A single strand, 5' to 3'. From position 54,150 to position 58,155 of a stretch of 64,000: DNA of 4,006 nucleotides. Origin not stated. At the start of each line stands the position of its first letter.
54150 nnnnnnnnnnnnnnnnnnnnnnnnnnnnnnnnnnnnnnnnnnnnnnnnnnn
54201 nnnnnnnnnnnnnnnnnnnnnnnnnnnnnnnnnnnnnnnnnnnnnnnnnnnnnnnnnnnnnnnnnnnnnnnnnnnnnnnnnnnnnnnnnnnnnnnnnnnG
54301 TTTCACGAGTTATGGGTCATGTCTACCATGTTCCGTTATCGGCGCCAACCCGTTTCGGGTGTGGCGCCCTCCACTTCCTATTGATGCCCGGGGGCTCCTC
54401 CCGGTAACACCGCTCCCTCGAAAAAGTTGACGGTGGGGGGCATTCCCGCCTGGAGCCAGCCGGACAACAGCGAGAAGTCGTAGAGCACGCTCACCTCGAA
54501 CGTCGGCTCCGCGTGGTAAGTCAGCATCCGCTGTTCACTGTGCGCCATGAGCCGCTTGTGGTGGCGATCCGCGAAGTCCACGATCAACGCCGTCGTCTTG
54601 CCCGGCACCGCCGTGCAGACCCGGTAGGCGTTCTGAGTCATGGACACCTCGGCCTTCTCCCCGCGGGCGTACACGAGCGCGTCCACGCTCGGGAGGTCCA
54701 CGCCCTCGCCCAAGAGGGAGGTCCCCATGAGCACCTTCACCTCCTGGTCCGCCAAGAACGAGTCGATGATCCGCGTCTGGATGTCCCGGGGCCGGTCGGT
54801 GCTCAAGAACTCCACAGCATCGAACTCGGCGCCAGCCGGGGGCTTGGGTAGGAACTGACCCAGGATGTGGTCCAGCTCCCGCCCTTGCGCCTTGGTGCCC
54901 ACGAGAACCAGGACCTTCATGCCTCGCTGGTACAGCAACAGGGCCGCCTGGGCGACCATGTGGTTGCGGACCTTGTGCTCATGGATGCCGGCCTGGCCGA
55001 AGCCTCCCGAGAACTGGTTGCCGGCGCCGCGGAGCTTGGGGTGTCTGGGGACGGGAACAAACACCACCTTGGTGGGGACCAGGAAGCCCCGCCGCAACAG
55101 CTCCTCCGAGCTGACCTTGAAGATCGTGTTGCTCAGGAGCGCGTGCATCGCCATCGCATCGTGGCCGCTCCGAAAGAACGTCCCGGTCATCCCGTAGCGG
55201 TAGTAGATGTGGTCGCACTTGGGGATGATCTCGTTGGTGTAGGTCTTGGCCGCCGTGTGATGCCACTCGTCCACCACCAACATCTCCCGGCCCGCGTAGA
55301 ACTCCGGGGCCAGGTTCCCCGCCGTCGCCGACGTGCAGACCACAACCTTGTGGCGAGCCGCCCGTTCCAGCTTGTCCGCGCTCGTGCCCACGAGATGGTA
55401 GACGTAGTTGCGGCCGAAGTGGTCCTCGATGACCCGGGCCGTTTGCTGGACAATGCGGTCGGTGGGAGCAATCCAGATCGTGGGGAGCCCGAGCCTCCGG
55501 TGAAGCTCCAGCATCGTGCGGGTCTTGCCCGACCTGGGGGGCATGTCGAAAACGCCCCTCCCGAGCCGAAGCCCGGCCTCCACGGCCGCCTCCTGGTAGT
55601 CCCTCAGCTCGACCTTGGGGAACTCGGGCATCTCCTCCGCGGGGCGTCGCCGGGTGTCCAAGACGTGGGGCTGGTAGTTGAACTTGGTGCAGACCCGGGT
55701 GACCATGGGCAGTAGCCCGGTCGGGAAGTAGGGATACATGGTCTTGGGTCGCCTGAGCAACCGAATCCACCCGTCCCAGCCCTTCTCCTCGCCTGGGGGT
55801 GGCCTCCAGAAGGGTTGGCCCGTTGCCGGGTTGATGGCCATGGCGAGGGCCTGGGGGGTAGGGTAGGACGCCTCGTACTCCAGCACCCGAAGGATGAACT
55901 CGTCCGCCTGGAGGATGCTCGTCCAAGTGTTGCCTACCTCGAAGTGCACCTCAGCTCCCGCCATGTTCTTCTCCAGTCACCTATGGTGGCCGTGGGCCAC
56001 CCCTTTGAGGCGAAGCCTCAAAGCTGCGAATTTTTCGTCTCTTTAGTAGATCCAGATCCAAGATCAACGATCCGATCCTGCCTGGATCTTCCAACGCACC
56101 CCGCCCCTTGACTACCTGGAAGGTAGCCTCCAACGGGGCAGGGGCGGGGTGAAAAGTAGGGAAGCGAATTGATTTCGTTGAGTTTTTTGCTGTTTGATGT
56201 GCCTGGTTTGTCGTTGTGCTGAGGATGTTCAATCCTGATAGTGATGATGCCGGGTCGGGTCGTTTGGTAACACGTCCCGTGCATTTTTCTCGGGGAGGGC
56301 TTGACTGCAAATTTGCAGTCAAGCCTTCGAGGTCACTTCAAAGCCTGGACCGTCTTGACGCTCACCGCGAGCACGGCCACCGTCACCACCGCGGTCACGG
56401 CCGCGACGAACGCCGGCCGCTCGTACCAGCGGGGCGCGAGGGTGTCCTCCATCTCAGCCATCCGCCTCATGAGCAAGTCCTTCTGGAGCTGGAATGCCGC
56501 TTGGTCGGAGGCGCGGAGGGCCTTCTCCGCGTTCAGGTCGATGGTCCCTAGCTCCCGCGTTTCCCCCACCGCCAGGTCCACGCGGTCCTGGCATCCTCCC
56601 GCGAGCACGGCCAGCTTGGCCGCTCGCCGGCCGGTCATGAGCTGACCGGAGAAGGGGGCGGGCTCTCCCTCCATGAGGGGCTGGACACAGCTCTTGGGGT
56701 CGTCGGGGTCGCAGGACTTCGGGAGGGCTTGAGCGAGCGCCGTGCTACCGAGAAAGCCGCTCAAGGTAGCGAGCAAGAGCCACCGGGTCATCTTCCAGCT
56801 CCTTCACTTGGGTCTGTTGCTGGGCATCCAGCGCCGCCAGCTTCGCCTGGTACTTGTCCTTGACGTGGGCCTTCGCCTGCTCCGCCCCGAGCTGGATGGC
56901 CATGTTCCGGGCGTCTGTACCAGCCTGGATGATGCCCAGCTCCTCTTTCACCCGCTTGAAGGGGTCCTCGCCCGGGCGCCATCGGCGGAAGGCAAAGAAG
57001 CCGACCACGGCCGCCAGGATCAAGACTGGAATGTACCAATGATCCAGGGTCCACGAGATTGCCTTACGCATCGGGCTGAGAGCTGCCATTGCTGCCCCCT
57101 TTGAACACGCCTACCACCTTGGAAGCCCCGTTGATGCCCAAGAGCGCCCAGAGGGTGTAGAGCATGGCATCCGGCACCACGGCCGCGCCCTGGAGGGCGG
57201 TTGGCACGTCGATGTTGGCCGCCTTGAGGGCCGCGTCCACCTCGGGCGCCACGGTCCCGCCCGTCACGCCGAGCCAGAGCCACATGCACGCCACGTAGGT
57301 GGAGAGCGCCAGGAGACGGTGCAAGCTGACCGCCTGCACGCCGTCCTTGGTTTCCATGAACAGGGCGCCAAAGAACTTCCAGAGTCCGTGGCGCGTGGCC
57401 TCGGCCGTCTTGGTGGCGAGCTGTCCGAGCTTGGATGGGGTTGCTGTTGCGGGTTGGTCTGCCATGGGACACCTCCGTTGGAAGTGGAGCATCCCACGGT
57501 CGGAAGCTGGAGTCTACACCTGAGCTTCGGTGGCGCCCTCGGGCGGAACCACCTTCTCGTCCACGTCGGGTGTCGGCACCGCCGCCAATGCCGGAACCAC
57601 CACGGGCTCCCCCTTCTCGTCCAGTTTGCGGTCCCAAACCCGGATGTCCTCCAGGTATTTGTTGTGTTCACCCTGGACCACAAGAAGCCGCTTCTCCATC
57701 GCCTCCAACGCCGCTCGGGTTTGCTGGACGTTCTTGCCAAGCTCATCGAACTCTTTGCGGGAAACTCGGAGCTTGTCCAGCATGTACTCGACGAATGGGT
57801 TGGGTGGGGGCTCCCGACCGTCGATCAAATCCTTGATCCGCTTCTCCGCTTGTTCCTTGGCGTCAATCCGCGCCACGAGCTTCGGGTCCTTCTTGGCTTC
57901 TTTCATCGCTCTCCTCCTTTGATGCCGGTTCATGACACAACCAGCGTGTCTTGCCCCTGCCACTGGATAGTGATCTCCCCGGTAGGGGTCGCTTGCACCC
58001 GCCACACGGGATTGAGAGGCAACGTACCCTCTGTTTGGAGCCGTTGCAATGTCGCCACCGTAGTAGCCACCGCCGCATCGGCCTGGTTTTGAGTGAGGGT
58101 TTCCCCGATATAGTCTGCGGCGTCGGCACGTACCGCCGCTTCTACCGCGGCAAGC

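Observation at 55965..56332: Structured, AT-rich 370-bp gap with six GATC sites in 40 bp: candidate replication origin at the late/early boundary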

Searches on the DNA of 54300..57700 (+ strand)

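Call 5: search_dna_similar(query=window:54300-57700:+, collection=phages, mode=near, max_rows=30)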
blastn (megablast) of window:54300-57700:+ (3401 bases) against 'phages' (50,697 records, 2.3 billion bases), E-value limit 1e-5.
No match.

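Call 72: search_rna_families(source=window, start=55900, end=56400, threshold=evalue, max_evalue=5)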
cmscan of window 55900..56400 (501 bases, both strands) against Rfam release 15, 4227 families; matches with E-value up to 5: 5.
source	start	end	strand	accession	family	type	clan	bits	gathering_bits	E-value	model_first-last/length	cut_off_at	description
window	56288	56333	+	RF04252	mir-8186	Gene; miRNA;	-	24.5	80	0.005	1-61/61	no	mir-8186 microRNA precursor family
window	56295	56328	-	RF04252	mir-8186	Gene; miRNA;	-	21.2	80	0.049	9-52/61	no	mir-8186 microRNA precursor family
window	55949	55996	+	RF02169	PVT1_6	Gene; lncRNA;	-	15.9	45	2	64-113/113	no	Pvt1 oncogene conserved region 6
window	56299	56384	-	RF00481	HCV_X3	Cis-reg;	-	15.8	65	2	1-105/105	no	Hepatitis C virus 3' X element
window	56023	56390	+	RF02041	HOTTIP_2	Gene; lncRNA;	-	8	80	0.89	1-374/374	no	HOXA transcript at the distal tip, conserved region 2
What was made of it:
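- On Any Rfam RNA family: Only chance-level hits appear at E up to 5 in 55900-56400 (call 72).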

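Call 76: search_dna_similar(query=window:56036-56100:+, collection=phages, mode=distant, max_evalue=10, max_rows=15)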
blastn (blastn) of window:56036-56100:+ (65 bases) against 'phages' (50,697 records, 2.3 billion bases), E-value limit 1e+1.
Records with a match: 4; places in all: 4; records where one place covers at least 80% of the query: 0.
Best place of each record, by identity: >=99% 2; 90-95% 2.
By first word of the organism name: Synechococcus 2; Stenotrophomonas 2.
By host as written in the record: - 2; Stenotrophomonas maltophilia 2.
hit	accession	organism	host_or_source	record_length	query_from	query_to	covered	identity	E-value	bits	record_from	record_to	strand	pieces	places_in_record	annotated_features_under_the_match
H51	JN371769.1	Synechococcus phage metaG-MbCM1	-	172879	15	38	37%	92.0%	6e+0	34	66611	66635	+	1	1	gp14 neck protein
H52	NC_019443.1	Synechococcus phage metaG-MbCM1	-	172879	15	38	37%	92.0%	6e+0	34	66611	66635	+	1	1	virion structural protein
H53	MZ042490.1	Stenotrophomonas phage BUCT608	Stenotrophomonas maltophilia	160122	24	41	28%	100.0%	6e+0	34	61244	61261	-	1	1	hypothetical protein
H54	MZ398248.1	Stenotrophomonas phage BUCT608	Stenotrophomonas maltophilia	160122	24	41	28%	100.0%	6e+0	34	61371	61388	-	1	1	hypothetical protein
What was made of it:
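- Tried and rejected: Only chance hits, and no similarity to P1 (call 76).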

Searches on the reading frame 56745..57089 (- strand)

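Call 17: search_protein_families(library=phrogs, proteins=[window:56745-57089:-], max_evalue=0.001)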
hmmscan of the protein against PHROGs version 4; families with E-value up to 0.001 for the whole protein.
window:56745-57089:- (114 aa): 0 families

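Call 33: search_protein_families(library=pfam, proteins=[window:56745-57089:-], max_evalue=0.01)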
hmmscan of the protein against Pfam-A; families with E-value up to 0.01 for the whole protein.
window:56745-57089:- (114 aa): 1 family
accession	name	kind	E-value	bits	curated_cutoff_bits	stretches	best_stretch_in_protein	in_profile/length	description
PF04740.18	LXG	-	0.0073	16.6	26.5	1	62-113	140-190/202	LXG domain of WXG superfamily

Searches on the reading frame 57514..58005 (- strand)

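Call 17: search_protein_families(library=phrogs, proteins=[window:57514-58005:-], max_evalue=0.001)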
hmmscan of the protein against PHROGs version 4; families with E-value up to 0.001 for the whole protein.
window:57514-58005:- (163 aa): 0 families

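Call 33: search_protein_families(library=pfam, proteins=[window:57514-58005:-], max_evalue=0.01)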
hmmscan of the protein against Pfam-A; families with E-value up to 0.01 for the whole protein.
window:57514-58005:- (163 aa): 1 family
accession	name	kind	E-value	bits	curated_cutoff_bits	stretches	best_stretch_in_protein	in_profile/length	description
PF04380.18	BMFP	-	0.0067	17.3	37.2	1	81-107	46-72/77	Membrane fusogenic activity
